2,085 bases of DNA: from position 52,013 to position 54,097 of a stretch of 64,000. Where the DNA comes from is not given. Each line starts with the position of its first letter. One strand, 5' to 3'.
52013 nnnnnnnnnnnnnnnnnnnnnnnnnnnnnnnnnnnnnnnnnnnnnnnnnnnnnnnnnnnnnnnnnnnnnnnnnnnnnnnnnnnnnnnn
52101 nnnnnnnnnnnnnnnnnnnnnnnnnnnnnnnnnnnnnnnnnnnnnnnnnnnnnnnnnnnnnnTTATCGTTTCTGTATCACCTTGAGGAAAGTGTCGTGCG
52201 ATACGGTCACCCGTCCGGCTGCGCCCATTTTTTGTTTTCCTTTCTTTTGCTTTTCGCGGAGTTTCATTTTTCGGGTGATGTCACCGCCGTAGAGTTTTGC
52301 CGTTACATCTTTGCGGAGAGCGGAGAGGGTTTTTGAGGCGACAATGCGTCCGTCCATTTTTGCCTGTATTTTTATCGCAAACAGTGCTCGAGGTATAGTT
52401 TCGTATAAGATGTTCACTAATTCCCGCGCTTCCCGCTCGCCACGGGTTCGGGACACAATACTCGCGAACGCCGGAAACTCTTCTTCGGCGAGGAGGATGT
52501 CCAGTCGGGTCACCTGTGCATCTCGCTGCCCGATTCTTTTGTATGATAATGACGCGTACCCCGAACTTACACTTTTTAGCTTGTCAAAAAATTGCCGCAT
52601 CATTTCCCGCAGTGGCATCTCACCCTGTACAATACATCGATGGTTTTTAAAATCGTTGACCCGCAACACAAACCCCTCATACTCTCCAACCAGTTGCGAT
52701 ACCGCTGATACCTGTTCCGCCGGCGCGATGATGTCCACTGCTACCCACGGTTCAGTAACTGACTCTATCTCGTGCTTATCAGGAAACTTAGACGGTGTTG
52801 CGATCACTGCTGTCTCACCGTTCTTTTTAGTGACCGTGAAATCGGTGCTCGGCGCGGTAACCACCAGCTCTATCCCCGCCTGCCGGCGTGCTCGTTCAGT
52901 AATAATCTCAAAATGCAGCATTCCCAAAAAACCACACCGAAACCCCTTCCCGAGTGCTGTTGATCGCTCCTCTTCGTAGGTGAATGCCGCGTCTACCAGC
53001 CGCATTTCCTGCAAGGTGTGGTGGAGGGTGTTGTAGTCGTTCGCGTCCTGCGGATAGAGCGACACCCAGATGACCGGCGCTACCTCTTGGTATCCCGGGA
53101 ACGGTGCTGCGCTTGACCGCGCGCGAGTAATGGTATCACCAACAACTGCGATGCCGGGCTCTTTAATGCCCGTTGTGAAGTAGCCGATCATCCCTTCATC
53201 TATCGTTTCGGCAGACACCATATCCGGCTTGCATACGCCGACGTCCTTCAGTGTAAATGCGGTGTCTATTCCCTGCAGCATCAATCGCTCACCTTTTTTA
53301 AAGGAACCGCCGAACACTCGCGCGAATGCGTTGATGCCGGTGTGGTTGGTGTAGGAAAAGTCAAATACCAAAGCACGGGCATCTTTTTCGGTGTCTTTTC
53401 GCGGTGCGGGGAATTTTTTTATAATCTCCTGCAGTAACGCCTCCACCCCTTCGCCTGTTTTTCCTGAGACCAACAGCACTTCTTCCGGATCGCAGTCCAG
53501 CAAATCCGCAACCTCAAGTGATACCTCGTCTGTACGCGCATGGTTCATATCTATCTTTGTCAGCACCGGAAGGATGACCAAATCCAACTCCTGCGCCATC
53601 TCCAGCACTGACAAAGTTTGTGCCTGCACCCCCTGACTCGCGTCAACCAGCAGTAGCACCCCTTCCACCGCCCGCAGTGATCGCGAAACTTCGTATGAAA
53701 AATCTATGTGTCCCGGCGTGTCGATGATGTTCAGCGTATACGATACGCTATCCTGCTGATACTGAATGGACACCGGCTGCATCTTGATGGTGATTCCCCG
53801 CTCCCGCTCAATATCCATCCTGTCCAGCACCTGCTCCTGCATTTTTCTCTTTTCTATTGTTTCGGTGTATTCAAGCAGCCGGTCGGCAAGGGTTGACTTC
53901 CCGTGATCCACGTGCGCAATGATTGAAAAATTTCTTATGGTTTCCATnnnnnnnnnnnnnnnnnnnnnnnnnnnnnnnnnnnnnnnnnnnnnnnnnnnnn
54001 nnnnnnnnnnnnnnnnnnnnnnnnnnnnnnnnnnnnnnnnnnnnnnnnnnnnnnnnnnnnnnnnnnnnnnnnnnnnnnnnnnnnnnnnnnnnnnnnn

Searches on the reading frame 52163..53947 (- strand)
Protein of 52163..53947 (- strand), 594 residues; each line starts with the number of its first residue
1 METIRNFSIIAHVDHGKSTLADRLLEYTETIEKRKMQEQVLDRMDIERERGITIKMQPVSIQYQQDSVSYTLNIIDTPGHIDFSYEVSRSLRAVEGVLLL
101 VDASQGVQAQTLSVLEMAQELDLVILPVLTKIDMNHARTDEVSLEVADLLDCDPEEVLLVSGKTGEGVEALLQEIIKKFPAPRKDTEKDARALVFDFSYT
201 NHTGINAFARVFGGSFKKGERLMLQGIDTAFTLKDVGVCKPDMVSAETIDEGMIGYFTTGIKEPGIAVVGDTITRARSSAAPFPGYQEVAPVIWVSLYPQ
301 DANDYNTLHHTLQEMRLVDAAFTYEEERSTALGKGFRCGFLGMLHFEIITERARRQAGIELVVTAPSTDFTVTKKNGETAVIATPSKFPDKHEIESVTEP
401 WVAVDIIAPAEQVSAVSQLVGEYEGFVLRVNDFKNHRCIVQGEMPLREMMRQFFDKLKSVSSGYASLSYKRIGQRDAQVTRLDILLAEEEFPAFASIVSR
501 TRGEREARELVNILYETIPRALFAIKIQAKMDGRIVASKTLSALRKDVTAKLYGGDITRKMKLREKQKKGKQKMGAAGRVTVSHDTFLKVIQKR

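Call 7: search_protein_families(library=pfam, proteins=[window:52166-53947:-], max_evalue=0.01)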
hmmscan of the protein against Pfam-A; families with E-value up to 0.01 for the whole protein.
window:52166-53947:- (594 aa): 7 families
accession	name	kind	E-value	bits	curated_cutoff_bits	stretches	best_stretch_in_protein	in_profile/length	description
PF00009.33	GTP_EFTU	-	2.6e-53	180.8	26.5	1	3-180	2-187/188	Elongation factor Tu GTP binding domain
PF06421.17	LepA_C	-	5.2e-33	113.8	29.7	1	488-591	3-106/107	GTP-binding protein LepA C-terminus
PF00679.30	EFG_C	-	2.8e-14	53.3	27.9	1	397-471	2-75/89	Elongation factor G C-terminus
PF01926.29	MMR_HSR1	-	1.1e-05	26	21.9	1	13-129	8-111/113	50S ribosome-binding GTPase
PF14492.12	EFG_III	-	7.8e-05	23.1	27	1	291-363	4-73/75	Elongation Factor G, domain III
PF00071.28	Ras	-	0.0036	17.4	21.6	1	51-178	29-159/162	Ras family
PF00735.24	Septin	-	0.0045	16.7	26.2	0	10-83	10-75/280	Septin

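Call 8: find_encoding_contigs(protein=window:52163-53947:-, flank=4000, max_places=10)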
Protein window:52163-53947:- (594 aa): no gene with exactly this product is on record in the collection.

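Call 23: find_related_loci(query=window:52166-53947:-, collection=genome_contigs, flank=4000)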
Query window:52166-53947:- (594 aa) in genome_contigs; peptide patterns used: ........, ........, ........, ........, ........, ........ (x = any residue, [..] = any of these).
365 stretches matched a pattern; 313 encode a relative of the query (tblastn E <= 1e-3); the best 80 are kept; 80 distinct loci.
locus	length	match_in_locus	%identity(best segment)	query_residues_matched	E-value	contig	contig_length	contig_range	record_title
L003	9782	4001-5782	90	1-594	0e+0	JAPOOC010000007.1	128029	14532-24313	MAG: Candidatus Kaiserbacteria bacterium isolate APA_bin_25 c_000000560033, whole genome shotgun sequence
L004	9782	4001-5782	87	1-594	0e+0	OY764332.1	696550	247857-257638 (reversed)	MAG: Candidatus Paceibacterota bacterium isolate afe48dc8-71d9-430e-8630-11ffabd708cb genome assembly, chromosome: 1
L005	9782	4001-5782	73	1-594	0e+0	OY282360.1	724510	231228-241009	MAG: Candidatus Pacebacteria bacterium genome assembly, chromosome: 1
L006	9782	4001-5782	69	1-594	0e+0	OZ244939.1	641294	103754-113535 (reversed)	MAG: Candidatus Paceibacterota bacterium isolate 42719d17-90dc-4aa8-9b60-4e7b6e23aec2 genome assembly, chromosome: 1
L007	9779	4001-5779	68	1-594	0e+0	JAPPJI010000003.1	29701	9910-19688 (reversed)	MAG: Candidatus Kaiserbacteria bacterium isolate RHO2_bin_44 NODE_2204_length_29701_cov_14.657728, whole genome shotgun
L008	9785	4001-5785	56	1-592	0e+0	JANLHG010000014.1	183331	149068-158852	MAG: Patescibacteria group bacterium isolate P6-11 k99_164896, whole genome shotgun sequence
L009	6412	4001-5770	55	4-592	0e+0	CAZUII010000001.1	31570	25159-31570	MAG TPA_asm: uncultured Candidatus Saccharibacteria bacterium isolate SRP342105_co1_365 genome assembly, contig: NODE_18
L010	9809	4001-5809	55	1-592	0e+0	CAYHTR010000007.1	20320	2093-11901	MAG TPA_asm: uncultured Candidatus Saccharibacteria bacterium isolate ERP119705_co17_221 genome assembly, contig: NODE_3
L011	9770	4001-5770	55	4-592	0e+0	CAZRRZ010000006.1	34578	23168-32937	MAG TPA_asm: uncultured Candidatus Saccharibacteria bacterium isolate SRP286056_co2_115 genome assembly, contig: NODE_16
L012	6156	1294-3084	55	4-592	0e+0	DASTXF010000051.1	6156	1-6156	MAG TPA_asm: Candidatus Paceibacterota bacterium isolate SMAG_U2407 k141_917346, whole genome shotgun sequence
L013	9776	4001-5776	55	4-592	0e+0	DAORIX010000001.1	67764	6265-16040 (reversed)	MAG TPA_asm: Candidatus Paceibacterota bacterium isolate AMR_MDS_5566 NODE_53_length_67764_cov_6.850123, whole genome sh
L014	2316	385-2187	54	2-592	0e+0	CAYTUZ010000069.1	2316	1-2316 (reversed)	MAG TPA_asm: uncultured Candidatus Saccharibacteria bacterium isolate binchicken_co50_16 genome assembly, contig: NODE_8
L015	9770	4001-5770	55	4-592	0e+0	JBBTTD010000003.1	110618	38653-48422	MAG: Patescibacteria group bacterium isolate H41-bin002_1 H41_bin002_1_000000000003, whole genome shotgun sequence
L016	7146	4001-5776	55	4-592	0e+0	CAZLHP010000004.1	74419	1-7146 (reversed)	MAG TPA_asm: uncultured Candidatus Saccharibacteria bacterium isolate SRP286056_co1_109 genome assembly, contig: NODE_29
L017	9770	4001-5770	55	4-592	0e+0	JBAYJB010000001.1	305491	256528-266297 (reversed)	MAG: Candidatus Paceibacterota bacterium isolate SO_2016_GW1_45 scaffold00046_OW334_2016, whole genome shotgun sequence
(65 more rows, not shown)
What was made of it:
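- Checked: The closest LepA relatives are Candidatus Kaiserbacteria/Paceibacterota MAGs with chromosomes of 641-724 kb (call 23).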

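Call 68: find_related_loci(query=window:52166-53947:-, collection=metagenome_contigs, flank=3000)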
Query window:52166-53947:- (594 aa) in metagenome_contigs; peptide patterns used: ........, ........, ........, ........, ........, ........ (x = any residue, [..] = any of these).
480 stretches matched a pattern; 349 encode a relative of the query (tblastn E <= 1e-3); the best 80 are kept; 80 distinct loci.
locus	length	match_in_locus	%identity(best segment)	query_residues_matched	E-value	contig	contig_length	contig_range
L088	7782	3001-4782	90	1-594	0e+0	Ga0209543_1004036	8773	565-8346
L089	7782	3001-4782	90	1-594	0e+0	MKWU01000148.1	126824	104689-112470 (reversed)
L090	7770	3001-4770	56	4-592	0e+0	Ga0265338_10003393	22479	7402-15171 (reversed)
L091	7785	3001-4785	56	1-592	0e+0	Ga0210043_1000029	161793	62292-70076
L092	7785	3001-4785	56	1-592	0e+0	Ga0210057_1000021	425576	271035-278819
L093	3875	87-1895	55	1-592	0e+0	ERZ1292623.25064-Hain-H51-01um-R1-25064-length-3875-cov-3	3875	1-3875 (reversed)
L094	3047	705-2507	54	2-592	0e+0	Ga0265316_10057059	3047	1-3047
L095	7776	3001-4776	55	4-592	0e+0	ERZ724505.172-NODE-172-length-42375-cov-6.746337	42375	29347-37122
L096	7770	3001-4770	55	4-592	0e+0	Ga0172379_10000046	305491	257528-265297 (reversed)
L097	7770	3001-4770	55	4-592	0e+0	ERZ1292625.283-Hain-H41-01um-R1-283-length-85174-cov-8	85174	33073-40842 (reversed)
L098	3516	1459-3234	54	2-592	0e+0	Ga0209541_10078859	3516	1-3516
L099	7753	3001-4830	54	3-592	0e+0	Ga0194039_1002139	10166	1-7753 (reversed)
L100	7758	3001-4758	54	4-592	0e+0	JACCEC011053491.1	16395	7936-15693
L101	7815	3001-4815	53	1-592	0e+0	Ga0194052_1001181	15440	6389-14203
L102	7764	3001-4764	55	4-591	0e+0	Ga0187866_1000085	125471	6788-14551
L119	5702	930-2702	53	4-592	0e+0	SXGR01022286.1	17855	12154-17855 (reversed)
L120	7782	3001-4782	53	1-592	0e+0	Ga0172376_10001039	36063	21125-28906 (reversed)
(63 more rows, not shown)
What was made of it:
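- Tried and rejected: LepA-based scans gave 160 loci (calls 23, 68).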

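Call 71: search_protein_families(library=pfam, proteins=[L119:3588-4715:+, L120:6069-7199:+], max_evalue=0.01)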
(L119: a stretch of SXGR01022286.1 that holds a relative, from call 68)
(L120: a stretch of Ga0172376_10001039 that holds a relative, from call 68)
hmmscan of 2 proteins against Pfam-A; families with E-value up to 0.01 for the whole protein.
L119:3588-4715:+ (376 aa): 4 families
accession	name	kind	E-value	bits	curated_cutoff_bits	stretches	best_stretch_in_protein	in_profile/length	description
PF13458.12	Peripla_BP_6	-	7.8e-43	147.9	31.7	1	28-369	1-342/343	Periplasmic binding protein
PF01094.35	ANF_receptor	-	6.8e-19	68.5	25.4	1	49-328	3-297/353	Receptor family ligand binding region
PF13433.12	Peripla_BP_5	-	1.2e-09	38.2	27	1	29-351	1-320/363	Periplasmic binding protein domain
PF04348.19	LppC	-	0.0085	15.2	28.8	0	139-202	324-387/563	LppC putative lipoprotein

L120:6069-7199:+ (377 aa): 3 families
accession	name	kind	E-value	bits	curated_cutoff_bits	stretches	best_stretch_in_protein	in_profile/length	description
PF13458.12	Peripla_BP_6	-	7.8e-44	151.2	31.7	1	29-368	1-339/343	Periplasmic binding protein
PF01094.35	ANF_receptor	-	3.9e-22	79.2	25.4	1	50-353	3-335/353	Receptor family ligand binding region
PF13433.12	Peripla_BP_5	-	1.1e-13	51.5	27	1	30-353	1-321/363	Periplasmic binding protein domain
